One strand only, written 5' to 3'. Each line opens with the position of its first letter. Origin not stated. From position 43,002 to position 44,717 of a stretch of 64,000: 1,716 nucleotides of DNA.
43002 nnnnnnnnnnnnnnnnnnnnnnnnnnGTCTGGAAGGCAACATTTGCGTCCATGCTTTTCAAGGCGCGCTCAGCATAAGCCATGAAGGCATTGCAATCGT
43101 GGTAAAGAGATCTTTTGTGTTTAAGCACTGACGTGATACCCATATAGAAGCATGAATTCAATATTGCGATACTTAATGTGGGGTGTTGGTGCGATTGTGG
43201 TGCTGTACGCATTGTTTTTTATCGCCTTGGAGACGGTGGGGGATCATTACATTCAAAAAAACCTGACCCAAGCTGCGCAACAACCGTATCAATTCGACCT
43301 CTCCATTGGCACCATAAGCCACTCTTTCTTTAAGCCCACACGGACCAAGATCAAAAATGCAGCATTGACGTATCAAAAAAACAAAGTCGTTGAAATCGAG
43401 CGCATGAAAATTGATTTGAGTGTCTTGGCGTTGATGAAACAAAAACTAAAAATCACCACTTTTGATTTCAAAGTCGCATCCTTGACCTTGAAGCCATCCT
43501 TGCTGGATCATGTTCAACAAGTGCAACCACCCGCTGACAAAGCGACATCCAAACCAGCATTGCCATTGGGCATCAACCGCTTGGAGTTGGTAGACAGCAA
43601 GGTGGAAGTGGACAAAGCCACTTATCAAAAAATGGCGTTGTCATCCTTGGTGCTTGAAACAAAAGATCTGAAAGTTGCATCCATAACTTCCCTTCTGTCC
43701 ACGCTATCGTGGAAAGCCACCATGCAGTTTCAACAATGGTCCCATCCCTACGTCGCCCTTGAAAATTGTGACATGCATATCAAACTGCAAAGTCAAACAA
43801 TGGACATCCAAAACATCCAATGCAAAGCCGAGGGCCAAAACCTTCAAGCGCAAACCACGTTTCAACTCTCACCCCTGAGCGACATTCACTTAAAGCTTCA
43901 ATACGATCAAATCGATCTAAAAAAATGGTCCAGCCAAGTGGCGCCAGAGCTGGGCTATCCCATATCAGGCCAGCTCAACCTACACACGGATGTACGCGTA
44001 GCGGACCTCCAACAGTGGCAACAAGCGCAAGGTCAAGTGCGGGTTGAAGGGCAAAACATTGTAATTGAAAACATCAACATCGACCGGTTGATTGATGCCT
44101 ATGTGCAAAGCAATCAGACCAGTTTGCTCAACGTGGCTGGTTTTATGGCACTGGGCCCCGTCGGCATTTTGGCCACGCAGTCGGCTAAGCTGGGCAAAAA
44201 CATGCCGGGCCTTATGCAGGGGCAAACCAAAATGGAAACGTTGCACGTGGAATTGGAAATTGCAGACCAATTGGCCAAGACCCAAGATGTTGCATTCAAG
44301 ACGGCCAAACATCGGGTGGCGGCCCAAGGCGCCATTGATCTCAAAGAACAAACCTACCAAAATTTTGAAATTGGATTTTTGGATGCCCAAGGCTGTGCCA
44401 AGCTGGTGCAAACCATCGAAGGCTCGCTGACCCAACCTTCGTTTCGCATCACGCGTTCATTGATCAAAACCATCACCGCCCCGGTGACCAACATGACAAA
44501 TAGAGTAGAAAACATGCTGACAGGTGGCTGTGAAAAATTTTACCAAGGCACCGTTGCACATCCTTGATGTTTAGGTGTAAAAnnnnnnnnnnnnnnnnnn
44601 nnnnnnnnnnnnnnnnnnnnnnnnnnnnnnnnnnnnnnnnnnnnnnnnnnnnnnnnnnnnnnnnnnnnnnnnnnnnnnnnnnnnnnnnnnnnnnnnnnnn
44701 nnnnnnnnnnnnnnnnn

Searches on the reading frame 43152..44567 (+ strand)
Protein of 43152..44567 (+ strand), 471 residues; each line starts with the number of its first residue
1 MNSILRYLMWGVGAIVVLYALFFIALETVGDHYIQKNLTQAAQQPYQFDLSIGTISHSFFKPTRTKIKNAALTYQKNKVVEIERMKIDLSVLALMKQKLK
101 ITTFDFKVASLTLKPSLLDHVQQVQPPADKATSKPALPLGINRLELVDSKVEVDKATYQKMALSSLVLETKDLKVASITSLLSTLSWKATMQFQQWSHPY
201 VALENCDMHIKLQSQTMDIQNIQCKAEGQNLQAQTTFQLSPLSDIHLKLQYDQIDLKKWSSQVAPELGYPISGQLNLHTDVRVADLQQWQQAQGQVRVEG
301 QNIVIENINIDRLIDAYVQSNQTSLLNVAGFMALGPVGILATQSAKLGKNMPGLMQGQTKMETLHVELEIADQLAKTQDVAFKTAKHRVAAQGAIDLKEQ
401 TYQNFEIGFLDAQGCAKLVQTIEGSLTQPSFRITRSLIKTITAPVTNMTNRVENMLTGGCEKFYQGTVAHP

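Call 3: search_protein_families(library=pfam, proteins=[window:43152-44567:+], max_evalue=1)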
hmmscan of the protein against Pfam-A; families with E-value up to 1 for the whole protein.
window:43152-44567:+ (471 aa): 4 families
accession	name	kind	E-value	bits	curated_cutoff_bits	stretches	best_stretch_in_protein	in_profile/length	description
PF05359.17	DUF748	-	3.4e-12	45.7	50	1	4-300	14-274/1037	Domain of Unknown Function (DUF748)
PF05170.20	AsmA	-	1.3e-09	37.9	29.8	1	1-113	1-117/607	AsmA family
PF02722.21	MOSP_C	-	0.023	14.8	25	1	185-259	105-180/205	Major Outer Sheath Protein C-terminal domain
PF01203.25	T2SSN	-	0.63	10.5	29.6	0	276-370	80-168/211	Type II secretion system (T2SS), protein N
